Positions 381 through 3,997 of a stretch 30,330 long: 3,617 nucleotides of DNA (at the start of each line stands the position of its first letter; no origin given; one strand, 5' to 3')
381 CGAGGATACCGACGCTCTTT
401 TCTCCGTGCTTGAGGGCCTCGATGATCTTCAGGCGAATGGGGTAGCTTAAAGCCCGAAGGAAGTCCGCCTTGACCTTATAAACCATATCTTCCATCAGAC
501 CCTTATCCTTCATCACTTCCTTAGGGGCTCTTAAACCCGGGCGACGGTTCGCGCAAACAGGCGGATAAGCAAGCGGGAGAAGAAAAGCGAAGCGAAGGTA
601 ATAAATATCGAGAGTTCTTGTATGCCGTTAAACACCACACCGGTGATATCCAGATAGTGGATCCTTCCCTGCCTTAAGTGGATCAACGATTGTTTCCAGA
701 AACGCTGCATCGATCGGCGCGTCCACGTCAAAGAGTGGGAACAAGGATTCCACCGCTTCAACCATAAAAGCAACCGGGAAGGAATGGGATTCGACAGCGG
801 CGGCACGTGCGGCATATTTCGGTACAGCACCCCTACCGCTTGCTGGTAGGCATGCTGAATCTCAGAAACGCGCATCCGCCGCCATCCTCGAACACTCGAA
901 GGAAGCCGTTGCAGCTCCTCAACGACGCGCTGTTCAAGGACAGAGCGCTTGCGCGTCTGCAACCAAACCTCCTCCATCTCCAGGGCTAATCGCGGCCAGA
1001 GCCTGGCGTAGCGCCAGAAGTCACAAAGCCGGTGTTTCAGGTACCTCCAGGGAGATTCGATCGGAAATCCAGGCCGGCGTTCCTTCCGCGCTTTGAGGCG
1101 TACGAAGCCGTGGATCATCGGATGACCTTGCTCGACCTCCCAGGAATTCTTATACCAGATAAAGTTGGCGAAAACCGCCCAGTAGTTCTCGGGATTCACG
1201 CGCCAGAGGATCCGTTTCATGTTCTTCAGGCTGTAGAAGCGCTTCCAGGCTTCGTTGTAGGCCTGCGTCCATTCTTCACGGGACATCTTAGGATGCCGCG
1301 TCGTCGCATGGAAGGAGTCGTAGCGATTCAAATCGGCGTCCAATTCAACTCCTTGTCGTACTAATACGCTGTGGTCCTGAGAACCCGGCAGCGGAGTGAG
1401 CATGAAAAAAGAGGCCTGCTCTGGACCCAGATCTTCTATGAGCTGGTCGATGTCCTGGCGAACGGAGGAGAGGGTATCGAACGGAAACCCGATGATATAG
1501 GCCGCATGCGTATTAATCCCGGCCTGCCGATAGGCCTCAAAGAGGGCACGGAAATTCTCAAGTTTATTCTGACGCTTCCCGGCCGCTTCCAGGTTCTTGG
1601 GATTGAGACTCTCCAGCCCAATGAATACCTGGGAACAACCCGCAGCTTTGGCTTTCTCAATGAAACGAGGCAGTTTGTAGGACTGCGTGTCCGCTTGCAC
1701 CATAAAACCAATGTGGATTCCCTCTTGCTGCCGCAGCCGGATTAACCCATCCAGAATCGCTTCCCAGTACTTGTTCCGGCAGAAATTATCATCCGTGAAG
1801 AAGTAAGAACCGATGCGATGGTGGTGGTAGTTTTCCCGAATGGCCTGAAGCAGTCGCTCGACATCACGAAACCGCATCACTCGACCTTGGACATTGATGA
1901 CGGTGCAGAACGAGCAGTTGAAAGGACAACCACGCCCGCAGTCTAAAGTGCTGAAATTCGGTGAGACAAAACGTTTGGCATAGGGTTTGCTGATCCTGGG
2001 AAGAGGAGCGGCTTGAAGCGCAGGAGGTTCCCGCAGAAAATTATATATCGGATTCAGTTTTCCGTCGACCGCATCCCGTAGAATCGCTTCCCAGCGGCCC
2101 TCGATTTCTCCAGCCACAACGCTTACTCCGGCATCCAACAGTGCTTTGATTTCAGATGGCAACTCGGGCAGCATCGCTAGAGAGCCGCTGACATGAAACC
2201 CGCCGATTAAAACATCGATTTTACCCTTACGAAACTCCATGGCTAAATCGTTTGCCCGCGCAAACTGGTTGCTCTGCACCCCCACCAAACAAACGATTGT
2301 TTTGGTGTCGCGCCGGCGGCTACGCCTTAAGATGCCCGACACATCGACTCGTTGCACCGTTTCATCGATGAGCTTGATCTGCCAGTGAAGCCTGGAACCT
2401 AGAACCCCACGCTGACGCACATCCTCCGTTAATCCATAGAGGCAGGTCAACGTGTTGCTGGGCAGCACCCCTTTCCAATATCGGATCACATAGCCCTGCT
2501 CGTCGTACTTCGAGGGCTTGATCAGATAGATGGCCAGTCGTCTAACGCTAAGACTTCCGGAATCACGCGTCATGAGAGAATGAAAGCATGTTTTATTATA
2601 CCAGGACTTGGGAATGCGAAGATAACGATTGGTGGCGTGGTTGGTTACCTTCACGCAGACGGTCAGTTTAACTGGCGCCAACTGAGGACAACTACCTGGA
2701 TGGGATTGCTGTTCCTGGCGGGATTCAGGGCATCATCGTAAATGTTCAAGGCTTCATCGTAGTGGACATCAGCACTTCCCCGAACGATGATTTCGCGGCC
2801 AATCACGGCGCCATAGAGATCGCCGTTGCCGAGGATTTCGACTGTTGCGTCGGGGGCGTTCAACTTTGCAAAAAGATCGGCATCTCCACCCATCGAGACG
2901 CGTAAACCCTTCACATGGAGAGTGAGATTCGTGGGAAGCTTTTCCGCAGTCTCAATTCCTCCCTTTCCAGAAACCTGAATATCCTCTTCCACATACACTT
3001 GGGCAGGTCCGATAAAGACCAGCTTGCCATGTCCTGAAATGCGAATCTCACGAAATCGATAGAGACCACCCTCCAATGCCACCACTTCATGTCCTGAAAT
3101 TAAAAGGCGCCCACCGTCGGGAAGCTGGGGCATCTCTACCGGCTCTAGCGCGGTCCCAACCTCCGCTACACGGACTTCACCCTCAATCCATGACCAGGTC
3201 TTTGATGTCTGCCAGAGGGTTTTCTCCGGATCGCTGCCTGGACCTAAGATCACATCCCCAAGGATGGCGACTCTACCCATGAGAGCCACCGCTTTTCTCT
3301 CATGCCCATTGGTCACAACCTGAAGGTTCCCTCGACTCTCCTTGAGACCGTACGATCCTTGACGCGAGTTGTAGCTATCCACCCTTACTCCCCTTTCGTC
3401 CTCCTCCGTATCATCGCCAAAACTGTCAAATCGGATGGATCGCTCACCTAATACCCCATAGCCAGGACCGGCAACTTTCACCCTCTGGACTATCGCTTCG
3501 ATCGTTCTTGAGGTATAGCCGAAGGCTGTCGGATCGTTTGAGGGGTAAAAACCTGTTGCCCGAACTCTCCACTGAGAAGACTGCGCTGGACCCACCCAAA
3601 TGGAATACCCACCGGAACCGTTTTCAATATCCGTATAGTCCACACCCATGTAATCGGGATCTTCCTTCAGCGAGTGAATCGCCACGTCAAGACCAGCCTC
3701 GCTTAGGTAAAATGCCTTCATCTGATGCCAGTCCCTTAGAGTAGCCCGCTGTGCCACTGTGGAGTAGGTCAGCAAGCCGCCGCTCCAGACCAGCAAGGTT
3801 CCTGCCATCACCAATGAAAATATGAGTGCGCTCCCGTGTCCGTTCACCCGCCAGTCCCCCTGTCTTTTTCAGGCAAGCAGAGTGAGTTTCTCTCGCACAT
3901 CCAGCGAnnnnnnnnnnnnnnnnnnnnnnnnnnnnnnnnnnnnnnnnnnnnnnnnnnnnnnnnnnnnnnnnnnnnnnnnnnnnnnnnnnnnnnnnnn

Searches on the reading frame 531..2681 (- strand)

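Call 8: search_protein_families(library=pfam, proteins=[window:531-2681:-], max_evalue=0.01)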
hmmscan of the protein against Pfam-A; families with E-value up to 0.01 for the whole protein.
window:531-2681:- (716 aa): 1 family
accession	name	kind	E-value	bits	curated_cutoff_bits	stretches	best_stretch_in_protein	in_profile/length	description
PF04055.27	Radical_SAM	-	1.9e-19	70.8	29.5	1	249-413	4-165/166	Radical SAM superfamily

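Call 59: search_protein_families(library=ncbifam, proteins=[window:531-2681:-], max_evalue=0.01)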
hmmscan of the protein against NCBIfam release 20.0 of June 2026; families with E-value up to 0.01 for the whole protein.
window:531-2681:- (716 aa): 25 families
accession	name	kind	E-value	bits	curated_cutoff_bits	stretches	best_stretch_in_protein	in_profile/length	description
TIGR02026.1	BchE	equivalog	5.7e-20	71.6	481.35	1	234-497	190-442/497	magnesium-protoporphyrin IX monomethyl ester anaerobic oxidative cyclase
TIGR04479.1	bcpD_PhpK_rSAM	subfamily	3.3e-18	65.3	600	1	245-421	243-412/504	PhpK family radical SAM P-methyltransferase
TIGR03471.1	HpnJ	equivalog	1.2e-17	64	577.6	1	234-484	188-434/472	hopanoid biosynthesis associated radical SAM protein HpnJ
NF033070.1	rSAM_AprD4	equivalog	6.9e-16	58.2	500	1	243-475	196-424/456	AprD4 family radical SAM diol-dehydratase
TIGR04072.2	rSAM_ladder_B12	equivalog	1.8e-15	56.5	360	1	142-488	85-421/443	lipid biosynthesis B12-binding/radical SAM protein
NF033712.0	B12_rSAM_KedN5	subfamily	3.3e-15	55.3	700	1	243-416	195-369/624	KedN5 family methylcobalamin-dependent radical SAM C-methyltransferase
TIGR04013.1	B12_SAM_MJ_1487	hypoth_equivalog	1.8e-14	53.4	251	1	115-295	32-203/382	TIGR04013 family B12-binding domain/radical SAM domain-containing protein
NF050148.1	rSAM_ApyD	equivalog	7.8e-14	51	750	1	246-435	202-388/645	RiPP biosynthesis radical SAM protein ApyD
TIGR04367.1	HpnR_B12_rSAM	equivalog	2.8e-12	45.9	650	1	238-460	182-391/490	hopanoid C-3 methylase HpnR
NF038361.1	rSAM_Sden_1168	equivalog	1.3e-11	43.7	575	1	246-445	285-478/560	Sden_1168 family B12-binding radical SAM P-methyltransferase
TIGR04014.1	B12_SAM_MJ_0865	equivalog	6.7e-11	41.6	360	1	216-442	134-360/434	methyl-coenzyme M reductase glutamine C-methyltransferase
TIGR04385.1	B12_rSAM_cofa1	equivalog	4.2e-09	36.1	450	1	247-417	199-363/438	B12 lower ligand biosynthesis radical SAM protein BzaD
TIGR03975.1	rSAM_ocin_1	subfamily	3.8e-08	32.3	281.85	1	246-407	264-420/606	RiPP maturation radical SAM C-methyltransferase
NF045585.1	rSAM_slr0320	equivalog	2.1e-07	29.9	775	1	247-358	239-349/511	photosystem II high light acclimation radical SAM protein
TIGR04295.1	B12_rSAM_oligo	hypoth_equivalog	1.2e-05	24.2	400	1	245-370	202-315/422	TIGR04295 family B12-binding domain-containing radical SAM protein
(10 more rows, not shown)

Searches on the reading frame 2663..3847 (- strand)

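Call 8: search_protein_families(library=pfam, proteins=[window:2663-3847:-], max_evalue=0.01)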
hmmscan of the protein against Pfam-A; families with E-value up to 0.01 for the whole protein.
window:2663-3847:- (394 aa): 1 family
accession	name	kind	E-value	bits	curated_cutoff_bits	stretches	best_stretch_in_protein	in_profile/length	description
PF23981.1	DUF7305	-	2.3e-13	50.9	27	1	255-368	73-183/185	Domain of unknown function (DUF7305)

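Call 59: search_protein_families(library=ncbifam, proteins=[window:2663-3847:-], max_evalue=0.01)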
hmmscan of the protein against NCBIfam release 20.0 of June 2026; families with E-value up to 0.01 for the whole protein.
window:2663-3847:- (394 aa): 0 families
